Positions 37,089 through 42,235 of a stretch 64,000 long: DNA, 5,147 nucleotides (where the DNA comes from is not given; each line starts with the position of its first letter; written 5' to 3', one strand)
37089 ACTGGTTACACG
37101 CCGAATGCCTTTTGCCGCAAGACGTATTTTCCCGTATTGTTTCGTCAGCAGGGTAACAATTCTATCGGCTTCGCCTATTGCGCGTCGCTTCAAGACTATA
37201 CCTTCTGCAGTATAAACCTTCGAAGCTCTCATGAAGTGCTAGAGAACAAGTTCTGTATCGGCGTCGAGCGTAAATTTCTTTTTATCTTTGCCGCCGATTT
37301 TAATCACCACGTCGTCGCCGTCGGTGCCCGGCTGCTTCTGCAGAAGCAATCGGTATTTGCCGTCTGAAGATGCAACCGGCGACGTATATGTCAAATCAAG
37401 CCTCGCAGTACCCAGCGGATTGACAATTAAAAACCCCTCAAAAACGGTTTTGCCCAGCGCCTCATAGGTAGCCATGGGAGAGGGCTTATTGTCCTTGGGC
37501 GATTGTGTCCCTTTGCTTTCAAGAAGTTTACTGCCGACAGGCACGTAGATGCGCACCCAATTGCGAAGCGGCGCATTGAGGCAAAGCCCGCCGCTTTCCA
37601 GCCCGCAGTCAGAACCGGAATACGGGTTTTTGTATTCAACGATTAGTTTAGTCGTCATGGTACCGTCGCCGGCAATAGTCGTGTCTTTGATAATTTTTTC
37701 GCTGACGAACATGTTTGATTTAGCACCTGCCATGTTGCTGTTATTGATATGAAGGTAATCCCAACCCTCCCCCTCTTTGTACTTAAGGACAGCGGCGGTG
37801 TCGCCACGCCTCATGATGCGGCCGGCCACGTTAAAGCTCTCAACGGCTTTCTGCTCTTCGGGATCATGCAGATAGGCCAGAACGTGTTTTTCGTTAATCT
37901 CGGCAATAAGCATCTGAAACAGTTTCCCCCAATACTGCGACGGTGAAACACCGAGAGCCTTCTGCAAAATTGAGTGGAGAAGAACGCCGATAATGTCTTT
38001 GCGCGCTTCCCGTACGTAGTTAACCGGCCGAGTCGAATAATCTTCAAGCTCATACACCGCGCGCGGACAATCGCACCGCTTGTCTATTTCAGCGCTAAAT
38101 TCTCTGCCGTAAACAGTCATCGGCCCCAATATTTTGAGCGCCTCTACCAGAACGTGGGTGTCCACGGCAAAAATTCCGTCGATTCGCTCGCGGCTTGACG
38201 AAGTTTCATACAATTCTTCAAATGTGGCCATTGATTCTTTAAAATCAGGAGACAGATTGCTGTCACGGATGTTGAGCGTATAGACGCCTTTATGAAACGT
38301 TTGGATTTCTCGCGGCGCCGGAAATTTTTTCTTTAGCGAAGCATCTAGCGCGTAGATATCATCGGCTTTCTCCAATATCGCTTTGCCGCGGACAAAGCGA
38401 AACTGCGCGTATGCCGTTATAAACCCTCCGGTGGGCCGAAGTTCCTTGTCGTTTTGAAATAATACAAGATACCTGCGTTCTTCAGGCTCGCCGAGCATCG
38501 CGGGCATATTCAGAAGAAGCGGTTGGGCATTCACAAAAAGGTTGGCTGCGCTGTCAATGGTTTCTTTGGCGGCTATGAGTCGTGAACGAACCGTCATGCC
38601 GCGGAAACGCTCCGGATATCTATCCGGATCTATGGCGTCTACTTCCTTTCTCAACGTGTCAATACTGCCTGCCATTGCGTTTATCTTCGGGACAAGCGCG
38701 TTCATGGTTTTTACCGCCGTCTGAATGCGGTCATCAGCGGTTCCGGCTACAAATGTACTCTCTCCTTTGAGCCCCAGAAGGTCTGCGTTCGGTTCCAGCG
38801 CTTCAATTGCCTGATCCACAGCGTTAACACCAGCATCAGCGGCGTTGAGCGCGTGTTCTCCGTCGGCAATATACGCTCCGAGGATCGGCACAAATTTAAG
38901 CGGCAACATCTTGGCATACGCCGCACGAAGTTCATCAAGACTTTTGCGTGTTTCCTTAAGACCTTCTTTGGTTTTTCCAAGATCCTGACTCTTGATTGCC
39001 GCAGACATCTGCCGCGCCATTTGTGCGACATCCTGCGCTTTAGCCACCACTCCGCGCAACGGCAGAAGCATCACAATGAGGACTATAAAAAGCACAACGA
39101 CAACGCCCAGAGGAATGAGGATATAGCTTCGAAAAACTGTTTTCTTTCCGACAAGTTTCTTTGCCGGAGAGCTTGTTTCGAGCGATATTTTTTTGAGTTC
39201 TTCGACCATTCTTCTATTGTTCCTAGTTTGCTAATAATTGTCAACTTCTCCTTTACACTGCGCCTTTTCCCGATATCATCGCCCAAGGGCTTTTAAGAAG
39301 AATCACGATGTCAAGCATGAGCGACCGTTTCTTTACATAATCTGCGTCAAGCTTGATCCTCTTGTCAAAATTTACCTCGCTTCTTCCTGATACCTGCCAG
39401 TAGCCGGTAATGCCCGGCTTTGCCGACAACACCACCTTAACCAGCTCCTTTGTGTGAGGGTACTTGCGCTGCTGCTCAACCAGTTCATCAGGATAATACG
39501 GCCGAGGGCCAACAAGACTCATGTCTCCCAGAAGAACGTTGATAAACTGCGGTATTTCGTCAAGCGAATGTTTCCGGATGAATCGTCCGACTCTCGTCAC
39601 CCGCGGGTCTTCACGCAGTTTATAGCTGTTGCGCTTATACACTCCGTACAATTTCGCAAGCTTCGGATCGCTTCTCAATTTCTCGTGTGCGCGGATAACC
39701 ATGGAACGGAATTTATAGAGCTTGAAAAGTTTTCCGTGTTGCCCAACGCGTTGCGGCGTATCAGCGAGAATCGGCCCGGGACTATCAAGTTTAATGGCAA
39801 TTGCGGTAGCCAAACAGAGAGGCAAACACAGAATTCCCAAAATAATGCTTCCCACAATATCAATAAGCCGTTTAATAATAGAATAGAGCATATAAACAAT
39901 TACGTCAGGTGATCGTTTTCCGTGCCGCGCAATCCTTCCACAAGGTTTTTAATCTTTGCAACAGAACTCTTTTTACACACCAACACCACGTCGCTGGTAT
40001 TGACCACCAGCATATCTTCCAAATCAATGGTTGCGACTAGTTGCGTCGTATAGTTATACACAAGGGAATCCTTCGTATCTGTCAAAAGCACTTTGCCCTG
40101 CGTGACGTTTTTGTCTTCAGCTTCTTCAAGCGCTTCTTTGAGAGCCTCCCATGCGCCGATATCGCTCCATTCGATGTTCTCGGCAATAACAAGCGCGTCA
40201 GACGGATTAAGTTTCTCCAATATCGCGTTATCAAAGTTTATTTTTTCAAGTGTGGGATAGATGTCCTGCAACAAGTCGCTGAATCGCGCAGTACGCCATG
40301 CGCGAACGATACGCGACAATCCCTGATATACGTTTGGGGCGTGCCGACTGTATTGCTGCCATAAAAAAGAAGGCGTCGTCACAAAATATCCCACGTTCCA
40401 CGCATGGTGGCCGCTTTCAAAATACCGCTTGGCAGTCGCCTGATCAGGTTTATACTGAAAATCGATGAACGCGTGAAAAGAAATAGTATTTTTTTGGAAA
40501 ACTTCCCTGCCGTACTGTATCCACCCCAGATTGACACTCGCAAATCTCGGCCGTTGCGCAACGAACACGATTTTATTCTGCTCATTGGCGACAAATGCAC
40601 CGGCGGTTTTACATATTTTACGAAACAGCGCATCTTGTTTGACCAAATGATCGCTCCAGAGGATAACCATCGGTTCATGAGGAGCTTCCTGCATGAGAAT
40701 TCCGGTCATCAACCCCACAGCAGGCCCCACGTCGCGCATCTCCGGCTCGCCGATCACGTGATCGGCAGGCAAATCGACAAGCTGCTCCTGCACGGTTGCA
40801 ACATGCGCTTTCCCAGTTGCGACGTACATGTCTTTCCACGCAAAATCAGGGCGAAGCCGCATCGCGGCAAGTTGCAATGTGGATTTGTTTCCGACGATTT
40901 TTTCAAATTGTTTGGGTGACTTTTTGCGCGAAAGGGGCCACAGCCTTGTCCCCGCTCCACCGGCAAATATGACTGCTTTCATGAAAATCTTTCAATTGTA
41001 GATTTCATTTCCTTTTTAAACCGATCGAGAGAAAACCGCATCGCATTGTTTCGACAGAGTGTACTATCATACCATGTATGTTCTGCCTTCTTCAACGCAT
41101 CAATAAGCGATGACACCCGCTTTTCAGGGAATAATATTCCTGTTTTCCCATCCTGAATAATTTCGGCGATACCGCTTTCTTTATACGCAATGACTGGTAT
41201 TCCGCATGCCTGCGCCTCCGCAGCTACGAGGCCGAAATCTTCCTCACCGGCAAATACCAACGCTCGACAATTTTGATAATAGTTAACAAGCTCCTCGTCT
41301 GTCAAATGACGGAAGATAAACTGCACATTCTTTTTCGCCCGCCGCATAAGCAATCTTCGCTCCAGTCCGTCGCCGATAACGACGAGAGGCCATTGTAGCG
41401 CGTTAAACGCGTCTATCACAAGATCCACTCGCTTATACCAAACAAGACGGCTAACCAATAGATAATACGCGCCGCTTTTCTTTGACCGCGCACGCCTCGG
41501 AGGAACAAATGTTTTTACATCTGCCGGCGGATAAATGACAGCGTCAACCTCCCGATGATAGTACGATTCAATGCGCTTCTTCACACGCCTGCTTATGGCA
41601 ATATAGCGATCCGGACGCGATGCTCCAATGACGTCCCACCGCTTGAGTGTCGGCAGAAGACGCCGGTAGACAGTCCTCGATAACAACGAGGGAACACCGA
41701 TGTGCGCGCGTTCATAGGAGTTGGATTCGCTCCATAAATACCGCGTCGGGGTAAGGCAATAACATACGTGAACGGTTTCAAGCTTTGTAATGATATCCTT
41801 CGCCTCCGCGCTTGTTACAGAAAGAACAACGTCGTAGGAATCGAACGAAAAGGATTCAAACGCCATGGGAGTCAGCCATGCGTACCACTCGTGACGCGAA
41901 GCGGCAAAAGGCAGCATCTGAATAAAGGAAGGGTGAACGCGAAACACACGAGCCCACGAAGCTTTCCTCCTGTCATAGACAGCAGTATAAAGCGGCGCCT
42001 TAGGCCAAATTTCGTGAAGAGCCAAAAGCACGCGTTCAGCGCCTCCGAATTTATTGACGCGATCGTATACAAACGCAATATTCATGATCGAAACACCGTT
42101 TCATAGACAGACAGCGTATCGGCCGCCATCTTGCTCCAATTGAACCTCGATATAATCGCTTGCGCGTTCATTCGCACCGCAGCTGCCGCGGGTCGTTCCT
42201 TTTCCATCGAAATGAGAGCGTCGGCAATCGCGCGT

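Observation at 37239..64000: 27-kb GT-C-rich glycan assembly island with no recognisable exporter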

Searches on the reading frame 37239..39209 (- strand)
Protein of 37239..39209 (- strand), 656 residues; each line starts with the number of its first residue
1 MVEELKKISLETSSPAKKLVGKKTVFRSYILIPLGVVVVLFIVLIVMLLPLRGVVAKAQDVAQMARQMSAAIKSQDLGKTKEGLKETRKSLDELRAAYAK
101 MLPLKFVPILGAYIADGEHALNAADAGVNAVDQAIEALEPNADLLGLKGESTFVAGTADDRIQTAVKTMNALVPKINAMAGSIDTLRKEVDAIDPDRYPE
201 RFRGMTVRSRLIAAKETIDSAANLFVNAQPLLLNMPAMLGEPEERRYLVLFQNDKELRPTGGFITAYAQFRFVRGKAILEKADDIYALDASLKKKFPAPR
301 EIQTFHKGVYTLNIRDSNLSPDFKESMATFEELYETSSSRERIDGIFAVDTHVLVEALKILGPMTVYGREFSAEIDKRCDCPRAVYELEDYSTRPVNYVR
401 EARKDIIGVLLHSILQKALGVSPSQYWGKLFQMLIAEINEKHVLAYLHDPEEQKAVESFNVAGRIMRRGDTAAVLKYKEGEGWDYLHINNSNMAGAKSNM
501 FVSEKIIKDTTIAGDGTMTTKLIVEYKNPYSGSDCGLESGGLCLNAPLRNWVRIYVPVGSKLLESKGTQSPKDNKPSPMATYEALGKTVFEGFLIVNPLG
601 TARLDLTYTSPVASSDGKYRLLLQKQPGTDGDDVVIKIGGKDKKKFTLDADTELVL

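Call 3: search_protein_families(library=pfam, proteins=[window:37239-39209:-], max_evalue=0.01)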
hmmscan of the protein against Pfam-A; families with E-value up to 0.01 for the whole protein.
window:37239-39209:- (656 aa): 1 family
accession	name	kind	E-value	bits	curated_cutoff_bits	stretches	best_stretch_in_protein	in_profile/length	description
PF13196.11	DUF4012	-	1.9e-23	84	28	1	243-371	2-130/144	Protein of unknown function (DUF4012)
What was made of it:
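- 37239..39209 (-): g1: DUF4012 protein, 656 aa, with one N-terminal hydrophobic segment (predicted TM, residues 30-48). It is the last gene of the array. recO follows 6 bp downstream. PF13196, 84 bits (call 3).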

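Call 8: search_protein_families(library=ncbifam, proteins=[window:37239-39209:-], max_evalue=1)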
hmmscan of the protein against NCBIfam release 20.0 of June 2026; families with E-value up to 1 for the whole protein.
window:37239-39209:- (656 aa): 3 families
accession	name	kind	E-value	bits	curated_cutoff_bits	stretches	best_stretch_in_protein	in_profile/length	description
NF051431.1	Rv0361_Cterm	subfamily_domain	0.034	14.4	37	1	31-80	6-58/140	Rv0361 family membrane protein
TIGR00366.1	TIGR00366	hypoth_equivalog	0.1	11.7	575.75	1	4-58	165-218/438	TIGR00366 family protein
NF052667.1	Tsi2_fam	equivalog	0.13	12.7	70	0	59-102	14-60/73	Tsi2 family anti-toxin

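Call 89: search_solved_structures(query=window:37239-39209:-, max_evalue=1)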
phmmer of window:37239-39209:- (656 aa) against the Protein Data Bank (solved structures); distinct sequences matched with E-value up to 1: 3.
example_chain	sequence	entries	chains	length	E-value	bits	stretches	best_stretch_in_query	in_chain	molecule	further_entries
7nam_A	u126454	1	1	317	0.66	11.3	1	525-568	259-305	Low-density lipoprotein receptor-related protein 6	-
3soq_A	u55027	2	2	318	0.67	11.3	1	525-568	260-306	Low-density lipoprotein receptor-related protein 6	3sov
3sob_B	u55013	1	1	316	0.75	11.2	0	525-568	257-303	Low-density lipoprotein receptor-related protein 6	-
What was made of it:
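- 37239..39209 (-): No relative in the PDB (call 89).
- Tried and rejected: The same was true for DUF4012 (call 89).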

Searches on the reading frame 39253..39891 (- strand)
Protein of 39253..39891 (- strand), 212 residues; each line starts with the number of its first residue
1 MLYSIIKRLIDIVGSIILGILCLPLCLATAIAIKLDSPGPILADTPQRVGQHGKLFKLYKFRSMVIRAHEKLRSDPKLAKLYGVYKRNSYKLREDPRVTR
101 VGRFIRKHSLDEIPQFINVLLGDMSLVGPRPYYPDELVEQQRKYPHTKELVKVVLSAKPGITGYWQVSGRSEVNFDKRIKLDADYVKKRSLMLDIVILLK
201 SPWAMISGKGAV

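Call 3: search_protein_families(library=pfam, proteins=[window:39253-39891:-], max_evalue=0.01)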
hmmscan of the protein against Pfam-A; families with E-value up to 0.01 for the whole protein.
window:39253-39891:- (212 aa): 1 family
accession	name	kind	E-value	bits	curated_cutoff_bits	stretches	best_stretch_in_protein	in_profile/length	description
PF02397.22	Bac_transf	-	5.6e-61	205.6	27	1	7-206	1-178/179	Bacterial sugar transferase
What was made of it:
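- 39253..39891 (-): g2: small PglC-type polyprenyl-phosphate phosphoglycosyltransferase, 212 aa. This is the initiating enzyme. PF02397, 205.6 bits (call 3).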

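Call 67: search_protein_families(library=ncbifam, proteins=[window:39253-39891:-], max_evalue=0.00001)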
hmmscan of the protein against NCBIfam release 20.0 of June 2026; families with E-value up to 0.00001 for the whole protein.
window:39253-39891:- (212 aa): 10 families
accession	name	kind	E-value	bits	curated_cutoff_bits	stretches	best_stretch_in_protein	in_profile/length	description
TIGR03025.1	EPS_sugtrans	subfamily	4e-76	257.1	295.55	1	4-211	255-444/445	exopolysaccharide biosynthesis polyprenyl glycosylphosphotransferase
TIGR03022.1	WbaP_sugtrans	subfamily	1.2e-69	235.8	403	1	5-211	257-455/456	undecaprenyl-phosphate galactose phosphotransferase WbaP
TIGR03023.1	WcaJ_sugtrans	equivalog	5.8e-62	210.4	410.75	1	4-211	260-452/453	undecaprenyl-phosphate glucose phosphotransferase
NF052601.1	undeca_RfbP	equivalog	2e-57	194.3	330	1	5-203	43-233/244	undecaprenyl-phosphate galactose phosphotransferase family protein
NF041877.1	EPS_EpsZ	equivalog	8.4e-54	182.9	800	1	6-211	265-458/459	exopolysaccharide biosynthesis polyisoprenyl-phosphate hexose-1-phosphate transferase EpsZ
NF011751.0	PRK15204.1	equivalog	1.1e-49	169.4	907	1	5-210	278-474/476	undecaprenyl-phosphate galactose phosphotransferase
TIGR03013.1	EpsB_2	subfamily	4e-47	161.3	393.35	1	3-211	251-442/443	TIGR03013 family XrtA/PEP-CTERM system glycosyltransferase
NF007518.0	PRK10124.1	equivalog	8.9e-37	126.9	684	1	4-199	271-451/464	undecaprenyl-phosphate glucose phosphotransferase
NF050817.1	PolSacchBiosHfsE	equivalog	1.2e-31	110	750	1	4-199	269-453/467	polysaccharide biosynthesis protein HfsE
NF045514.1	glycotran_HepC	equivalog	1e-24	87.1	140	1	4-132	114-212/220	heterocyst development glycosyltransferase HepC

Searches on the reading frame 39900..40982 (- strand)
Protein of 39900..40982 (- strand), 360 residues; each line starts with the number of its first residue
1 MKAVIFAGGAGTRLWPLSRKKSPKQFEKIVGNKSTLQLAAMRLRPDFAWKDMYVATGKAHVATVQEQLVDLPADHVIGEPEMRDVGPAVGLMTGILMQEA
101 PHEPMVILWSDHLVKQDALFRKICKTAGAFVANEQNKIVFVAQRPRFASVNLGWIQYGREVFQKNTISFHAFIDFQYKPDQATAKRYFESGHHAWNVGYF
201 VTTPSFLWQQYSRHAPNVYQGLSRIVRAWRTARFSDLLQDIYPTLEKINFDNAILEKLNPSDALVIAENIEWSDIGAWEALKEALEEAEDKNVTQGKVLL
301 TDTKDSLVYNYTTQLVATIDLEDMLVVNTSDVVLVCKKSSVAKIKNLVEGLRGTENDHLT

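Call 3: search_protein_families(library=pfam, proteins=[window:39900-40982:-], max_evalue=0.01)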
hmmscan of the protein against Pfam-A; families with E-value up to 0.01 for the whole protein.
window:39900-40982:- (360 aa): 3 families
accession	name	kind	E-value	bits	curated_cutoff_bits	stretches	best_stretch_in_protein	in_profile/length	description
PF00483.29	NTP_transferase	-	3.9e-26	92.6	21.2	1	2-289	1-243/245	Nucleotidyl transferase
PF22640.1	ManC_GMP_beta-helix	-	4.4e-11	43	27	1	297-351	2-55/55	MannoseP isomerase/GMP-like beta-helix domain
PF12804.13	NTP_transf_3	-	3.1e-06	27.9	27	1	3-141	1-121/160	MobA-like NTP transferase domain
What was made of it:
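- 39900..40982 (-): g3: mannose-1-phosphate guanylyltransferase, 360 aa. It has the GMP domain only and lacks the PMI domain. NTP_transferase plus ManC beta-helix (call 3).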

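Call 67: search_protein_families(library=ncbifam, proteins=[window:39900-40982:-], max_evalue=0.00001)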
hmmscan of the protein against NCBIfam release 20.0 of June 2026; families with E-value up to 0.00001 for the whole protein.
window:39900-40982:- (360 aa): 2 families
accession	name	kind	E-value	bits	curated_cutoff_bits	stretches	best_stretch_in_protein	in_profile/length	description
TIGR01479.1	GMP_PMI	equivalog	2.3e-70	237.7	372.95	1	2-356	2-350/467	mannose-1-phosphate guanylyltransferase/mannose-6-phosphate isomerase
NF012004.0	PRK15460.1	equivalog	9.4e-46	156.4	859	1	3-352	8-356/478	mannose-1-phosphate guanyltransferase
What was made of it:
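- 39900..40982 (-): TIGR01479, 237.7 bits over model positions 2-350 of 467 (call 67).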

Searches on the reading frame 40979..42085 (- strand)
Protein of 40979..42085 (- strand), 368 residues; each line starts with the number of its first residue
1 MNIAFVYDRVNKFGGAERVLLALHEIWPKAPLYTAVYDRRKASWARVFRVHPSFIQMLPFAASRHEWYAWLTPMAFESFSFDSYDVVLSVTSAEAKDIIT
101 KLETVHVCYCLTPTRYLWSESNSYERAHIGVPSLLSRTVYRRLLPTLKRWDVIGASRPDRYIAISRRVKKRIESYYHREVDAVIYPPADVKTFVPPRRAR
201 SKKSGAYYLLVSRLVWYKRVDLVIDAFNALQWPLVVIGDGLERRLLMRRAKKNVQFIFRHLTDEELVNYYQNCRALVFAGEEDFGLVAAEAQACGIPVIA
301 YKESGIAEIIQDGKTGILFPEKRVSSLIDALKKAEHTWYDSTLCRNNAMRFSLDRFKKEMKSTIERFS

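Call 3: search_protein_families(library=pfam, proteins=[window:40979-42085:-], max_evalue=0.01)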
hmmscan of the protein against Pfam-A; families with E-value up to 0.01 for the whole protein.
window:40979-42085:- (368 aa): 4 families
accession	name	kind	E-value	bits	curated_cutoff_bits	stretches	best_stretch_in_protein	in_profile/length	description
PF00534.26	Glycos_transf_1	-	1.3e-28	100.1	26.4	1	201-347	11-168/172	Glycosyl transferases group 1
PF13692.12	Glyco_trans_1_4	-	2e-22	80.4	27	1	209-333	5-138/142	Glycosyl transferases group 1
PF20706.3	GT4-conflict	-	1.5e-08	34.5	26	1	159-319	148-324/385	Family 4 Glycosyltransferase in conflict systems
PF13439.12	Glyco_transf_4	-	0.0026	18.2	28.5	0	141-190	117-168/170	Glycosyltransferase Family 4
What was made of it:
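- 40979..42085 (-): g4: GT4 glycosyltransferase, 368 aa. Glycos_transf_1, 100 bits (call 3).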

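Call 67: search_protein_families(library=ncbifam, proteins=[window:40979-42085:-], max_evalue=0.00001)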
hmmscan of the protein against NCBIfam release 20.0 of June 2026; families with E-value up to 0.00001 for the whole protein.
window:40979-42085:- (368 aa): 19 families
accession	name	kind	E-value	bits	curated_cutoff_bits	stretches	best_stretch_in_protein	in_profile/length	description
TIGR03449.1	mycothiol_MshA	equivalog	4.3e-14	52.2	462.5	1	261-333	292-365/406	D-inositol-3-phosphate glycosyltransferase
NF053787.1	GlcN_PG_synth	equivalog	6.6e-14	51.5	480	1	188-333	173-322/361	N-acetylglucosaminyl phosphatidylglycerol synthase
TIGR03999.1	thiol_BshA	equivalog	8.5e-14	51.3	273.7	1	204-329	198-330/375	N-acetyl-alpha-D-glucosaminyl L-malate synthase BshA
TIGR02149.1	glgA_Coryne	subfamily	2.4e-12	46.7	302.4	1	246-323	257-335/391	glycogen synthase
NF007396.0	PRK09922.1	equivalog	8.5e-11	41.3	385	1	158-360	136-351/361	lipopolysaccharide 1,6-galactosyltransferase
NF041876.1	EPS_EpsE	equivalog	1.6e-10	40.8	400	1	241-337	265-361/389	exopolysaccharide biosynthesis GT4 family glycosyltransferase EpsE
TIGR04047.1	MSMEG_0565_glyc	hypoth_equivalog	8.6e-09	34.9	259.85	1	257-337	261-341/373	MSMEG_0565 family glycosyltransferase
TIGR04157.1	glyco_rSAM_CFB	subfamily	1.2e-08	34.4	400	1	209-324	231-353/406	TIGR04157 family glycosyltransferase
NF041010.1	glycosy_Agl16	equivalog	1.8e-08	33.6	575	1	161-349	137-330/352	glycosylation protein Agl16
NF001901.0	PRK00654.1-5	equivalog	4.2e-08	32.1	649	1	202-351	313-468/502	glycogen synthase GlgA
TIGR02095.1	glgA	subfamily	5.7e-08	31.9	328.45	1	205-350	294-458/477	glycogen/starch synthase, ADP-glucose type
TIGR03088.1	stp2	hypoth_equivalog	2.9e-07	29.9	409.05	1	233-334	231-335/374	TIGR03088 family PEP-CTERM/XrtA system glycosyltransferase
TIGR02472.1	sucr_P_syn_N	equivalog_domain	1e-06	27.9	576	1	281-335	350-404/439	sucrose-phosphate synthase, putative, glycosyltransferase domain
NF012028.0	PRK15484.1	subfamily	2.9e-06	26.6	618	1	260-356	264-362/380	lipopolysaccharide N-acetylglucosaminyltransferase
NF047684.1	TeichurnBiosyTuaC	equivalog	2.9e-06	26.5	550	1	209-337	223-354/391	teichuronic acid biosynthesis protein TuaC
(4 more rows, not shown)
